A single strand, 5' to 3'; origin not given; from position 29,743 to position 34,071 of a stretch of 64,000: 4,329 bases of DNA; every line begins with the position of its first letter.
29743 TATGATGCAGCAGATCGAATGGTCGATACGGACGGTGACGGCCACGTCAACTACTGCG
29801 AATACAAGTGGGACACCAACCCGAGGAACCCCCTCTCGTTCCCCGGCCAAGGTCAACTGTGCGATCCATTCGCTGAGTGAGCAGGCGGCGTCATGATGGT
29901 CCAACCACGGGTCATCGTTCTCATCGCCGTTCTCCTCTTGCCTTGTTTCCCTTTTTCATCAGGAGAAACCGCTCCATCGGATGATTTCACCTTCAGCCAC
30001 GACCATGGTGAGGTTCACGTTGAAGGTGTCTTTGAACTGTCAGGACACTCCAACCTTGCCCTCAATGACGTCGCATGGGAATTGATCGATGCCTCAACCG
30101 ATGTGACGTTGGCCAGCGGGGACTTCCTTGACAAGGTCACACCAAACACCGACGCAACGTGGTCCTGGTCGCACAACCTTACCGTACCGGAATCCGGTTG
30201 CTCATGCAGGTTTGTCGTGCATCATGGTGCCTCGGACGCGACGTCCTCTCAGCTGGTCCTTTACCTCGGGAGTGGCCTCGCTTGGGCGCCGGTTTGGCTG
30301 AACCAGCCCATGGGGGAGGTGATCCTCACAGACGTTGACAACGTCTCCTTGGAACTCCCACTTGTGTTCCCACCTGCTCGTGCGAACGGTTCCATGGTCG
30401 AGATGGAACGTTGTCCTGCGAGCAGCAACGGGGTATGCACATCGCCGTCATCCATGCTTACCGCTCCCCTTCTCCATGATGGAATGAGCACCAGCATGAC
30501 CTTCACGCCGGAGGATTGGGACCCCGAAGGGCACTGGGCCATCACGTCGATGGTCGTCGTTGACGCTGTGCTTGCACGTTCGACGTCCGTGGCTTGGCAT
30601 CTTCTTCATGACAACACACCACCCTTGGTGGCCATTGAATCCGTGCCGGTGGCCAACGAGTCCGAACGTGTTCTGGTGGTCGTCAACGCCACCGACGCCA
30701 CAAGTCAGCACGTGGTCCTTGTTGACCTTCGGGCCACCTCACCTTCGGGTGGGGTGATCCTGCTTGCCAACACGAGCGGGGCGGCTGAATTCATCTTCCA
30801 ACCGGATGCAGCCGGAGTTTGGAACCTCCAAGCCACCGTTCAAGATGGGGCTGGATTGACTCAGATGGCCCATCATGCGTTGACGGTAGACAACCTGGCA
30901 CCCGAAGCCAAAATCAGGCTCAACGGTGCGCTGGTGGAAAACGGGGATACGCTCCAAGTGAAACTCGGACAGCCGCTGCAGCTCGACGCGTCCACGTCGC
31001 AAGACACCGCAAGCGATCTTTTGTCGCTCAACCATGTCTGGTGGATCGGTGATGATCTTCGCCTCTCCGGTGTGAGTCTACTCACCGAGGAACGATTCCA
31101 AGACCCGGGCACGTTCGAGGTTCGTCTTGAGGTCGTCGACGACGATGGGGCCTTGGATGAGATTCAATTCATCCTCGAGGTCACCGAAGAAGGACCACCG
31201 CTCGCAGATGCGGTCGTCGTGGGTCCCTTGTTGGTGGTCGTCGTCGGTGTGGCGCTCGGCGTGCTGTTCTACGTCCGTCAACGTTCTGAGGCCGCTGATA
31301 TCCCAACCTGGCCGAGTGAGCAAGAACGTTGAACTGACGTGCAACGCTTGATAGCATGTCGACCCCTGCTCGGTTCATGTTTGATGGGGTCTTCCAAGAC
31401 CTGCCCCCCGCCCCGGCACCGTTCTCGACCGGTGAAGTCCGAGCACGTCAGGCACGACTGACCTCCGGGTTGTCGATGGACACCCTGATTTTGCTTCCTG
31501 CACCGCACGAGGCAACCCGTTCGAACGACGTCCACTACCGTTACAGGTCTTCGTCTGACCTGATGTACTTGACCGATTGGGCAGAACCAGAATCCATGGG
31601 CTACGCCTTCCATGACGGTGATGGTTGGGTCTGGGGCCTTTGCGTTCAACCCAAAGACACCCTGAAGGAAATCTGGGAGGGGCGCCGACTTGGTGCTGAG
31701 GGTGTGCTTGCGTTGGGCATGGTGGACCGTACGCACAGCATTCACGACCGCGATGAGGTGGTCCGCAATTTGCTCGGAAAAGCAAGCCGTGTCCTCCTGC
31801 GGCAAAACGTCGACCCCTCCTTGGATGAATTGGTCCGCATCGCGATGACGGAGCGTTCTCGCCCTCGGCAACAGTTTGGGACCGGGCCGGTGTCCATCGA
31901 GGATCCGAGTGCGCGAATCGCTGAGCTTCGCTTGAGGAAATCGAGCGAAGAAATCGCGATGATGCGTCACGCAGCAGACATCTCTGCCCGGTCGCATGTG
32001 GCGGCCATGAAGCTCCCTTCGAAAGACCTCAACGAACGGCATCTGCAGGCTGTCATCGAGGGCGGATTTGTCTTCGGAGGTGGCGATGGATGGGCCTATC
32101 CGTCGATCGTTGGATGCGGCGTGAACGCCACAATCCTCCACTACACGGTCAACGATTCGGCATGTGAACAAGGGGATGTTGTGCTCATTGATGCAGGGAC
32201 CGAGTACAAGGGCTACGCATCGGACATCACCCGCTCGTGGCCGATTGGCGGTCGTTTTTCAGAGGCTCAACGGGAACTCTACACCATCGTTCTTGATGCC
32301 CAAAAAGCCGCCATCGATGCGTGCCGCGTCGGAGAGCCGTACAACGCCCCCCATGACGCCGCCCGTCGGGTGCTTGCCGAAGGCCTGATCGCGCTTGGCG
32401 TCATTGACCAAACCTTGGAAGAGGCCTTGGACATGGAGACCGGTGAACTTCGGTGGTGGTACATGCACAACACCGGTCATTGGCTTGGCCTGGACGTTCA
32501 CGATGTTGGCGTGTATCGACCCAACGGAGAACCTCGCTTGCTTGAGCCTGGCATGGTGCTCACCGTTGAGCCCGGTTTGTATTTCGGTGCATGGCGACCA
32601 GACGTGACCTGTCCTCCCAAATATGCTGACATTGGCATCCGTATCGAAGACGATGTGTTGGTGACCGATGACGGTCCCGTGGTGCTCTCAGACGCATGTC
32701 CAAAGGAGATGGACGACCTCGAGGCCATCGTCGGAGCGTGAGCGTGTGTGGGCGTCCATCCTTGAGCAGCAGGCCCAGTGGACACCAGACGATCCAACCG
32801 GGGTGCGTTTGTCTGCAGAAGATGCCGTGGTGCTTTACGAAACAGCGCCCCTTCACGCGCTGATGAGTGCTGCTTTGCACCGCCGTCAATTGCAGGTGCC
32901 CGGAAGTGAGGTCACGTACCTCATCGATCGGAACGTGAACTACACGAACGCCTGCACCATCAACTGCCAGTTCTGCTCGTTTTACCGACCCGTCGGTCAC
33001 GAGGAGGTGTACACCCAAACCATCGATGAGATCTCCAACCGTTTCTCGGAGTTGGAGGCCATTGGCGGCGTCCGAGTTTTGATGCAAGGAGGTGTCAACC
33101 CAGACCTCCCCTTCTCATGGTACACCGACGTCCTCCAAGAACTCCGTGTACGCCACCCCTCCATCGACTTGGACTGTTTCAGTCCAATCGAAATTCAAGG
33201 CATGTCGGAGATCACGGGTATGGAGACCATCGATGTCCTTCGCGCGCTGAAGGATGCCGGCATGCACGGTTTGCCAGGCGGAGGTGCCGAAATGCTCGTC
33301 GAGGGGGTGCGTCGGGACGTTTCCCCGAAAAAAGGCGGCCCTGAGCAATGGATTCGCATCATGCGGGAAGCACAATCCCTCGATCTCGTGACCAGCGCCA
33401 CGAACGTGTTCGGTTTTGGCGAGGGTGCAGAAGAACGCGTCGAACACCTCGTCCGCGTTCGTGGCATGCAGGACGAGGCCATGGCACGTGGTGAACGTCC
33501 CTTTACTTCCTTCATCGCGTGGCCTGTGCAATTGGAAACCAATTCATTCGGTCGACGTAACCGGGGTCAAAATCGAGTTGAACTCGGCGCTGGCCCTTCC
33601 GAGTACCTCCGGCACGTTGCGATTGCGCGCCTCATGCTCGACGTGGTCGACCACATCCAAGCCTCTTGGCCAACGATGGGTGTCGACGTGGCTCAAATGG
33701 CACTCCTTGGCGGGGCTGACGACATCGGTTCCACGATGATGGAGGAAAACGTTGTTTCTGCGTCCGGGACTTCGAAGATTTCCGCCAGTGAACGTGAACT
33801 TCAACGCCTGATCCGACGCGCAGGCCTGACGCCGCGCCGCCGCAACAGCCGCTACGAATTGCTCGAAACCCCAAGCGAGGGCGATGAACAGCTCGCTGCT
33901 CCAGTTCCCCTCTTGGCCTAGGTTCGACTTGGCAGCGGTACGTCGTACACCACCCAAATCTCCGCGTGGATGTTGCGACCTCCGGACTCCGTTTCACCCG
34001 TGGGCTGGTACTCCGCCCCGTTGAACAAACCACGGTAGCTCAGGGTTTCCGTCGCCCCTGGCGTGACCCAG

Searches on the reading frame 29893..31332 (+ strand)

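Call 76: search_protein_families(library=pfam, proteins=[window:29893-31332:+], max_evalue=0.00001)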
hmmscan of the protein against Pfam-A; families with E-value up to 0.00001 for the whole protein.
window:29893-31332:+ (479 aa): 1 family
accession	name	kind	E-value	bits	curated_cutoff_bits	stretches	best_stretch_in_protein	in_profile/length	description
PF18911.6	PKD_4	-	1.4e-08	35.1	27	1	351-423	9-77/85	PKD domain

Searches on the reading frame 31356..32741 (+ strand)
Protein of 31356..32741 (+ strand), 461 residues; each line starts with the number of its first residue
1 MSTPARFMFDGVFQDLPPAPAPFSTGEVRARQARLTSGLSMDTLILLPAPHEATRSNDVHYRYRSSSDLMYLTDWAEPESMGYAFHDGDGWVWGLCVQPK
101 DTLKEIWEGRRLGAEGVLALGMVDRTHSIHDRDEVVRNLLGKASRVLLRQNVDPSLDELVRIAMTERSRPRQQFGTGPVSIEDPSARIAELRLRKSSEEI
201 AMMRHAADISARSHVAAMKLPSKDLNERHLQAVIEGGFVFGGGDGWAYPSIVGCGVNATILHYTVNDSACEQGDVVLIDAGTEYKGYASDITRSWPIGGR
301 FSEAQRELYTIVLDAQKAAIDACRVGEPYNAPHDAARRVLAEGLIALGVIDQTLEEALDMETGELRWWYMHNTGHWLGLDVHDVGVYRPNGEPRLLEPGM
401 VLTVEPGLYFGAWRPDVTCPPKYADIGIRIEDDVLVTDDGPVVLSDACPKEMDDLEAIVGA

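Call 76: search_protein_families(library=pfam, proteins=[window:31356-32741:+], max_evalue=0.00001)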
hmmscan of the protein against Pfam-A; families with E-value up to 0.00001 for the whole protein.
window:31356-32741:+ (461 aa): 2 families
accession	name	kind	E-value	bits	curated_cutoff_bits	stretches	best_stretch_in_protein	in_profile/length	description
PF00557.29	Peptidase_M24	-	6.5e-62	209.4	23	1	202-438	2-208/208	Metallopeptidase family M24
PF05195.22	AMP_N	-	7.7e-21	74.5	24.6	1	29-145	2-119/121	Aminopeptidase P, N-terminal domain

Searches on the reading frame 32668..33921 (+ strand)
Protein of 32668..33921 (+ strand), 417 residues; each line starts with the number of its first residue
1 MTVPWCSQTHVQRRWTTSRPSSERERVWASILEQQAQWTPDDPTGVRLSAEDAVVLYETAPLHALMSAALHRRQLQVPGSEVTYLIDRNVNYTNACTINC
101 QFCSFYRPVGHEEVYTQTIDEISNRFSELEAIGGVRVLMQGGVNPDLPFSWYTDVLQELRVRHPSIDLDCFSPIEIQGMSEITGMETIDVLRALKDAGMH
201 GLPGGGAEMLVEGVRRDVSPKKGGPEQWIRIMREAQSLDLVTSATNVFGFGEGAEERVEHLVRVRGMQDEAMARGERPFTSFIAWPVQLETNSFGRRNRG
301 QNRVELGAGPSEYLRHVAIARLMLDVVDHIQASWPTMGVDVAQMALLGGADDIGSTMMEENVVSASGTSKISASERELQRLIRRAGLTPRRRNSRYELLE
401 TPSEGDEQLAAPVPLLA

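Call 76: search_protein_families(library=pfam, proteins=[window:32668-33921:+], max_evalue=0.00001)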
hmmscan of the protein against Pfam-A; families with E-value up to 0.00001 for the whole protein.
window:32668-33921:+ (417 aa): 2 families
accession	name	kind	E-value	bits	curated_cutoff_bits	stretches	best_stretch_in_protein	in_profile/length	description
PF19288.4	CofH_C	-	3.7e-29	101.5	27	1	278-403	3-123/125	CofH/MqnC C-terminal region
PF04055.27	Radical_SAM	-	3.5e-15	57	29.5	1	90-261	1-163/166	Radical SAM superfamily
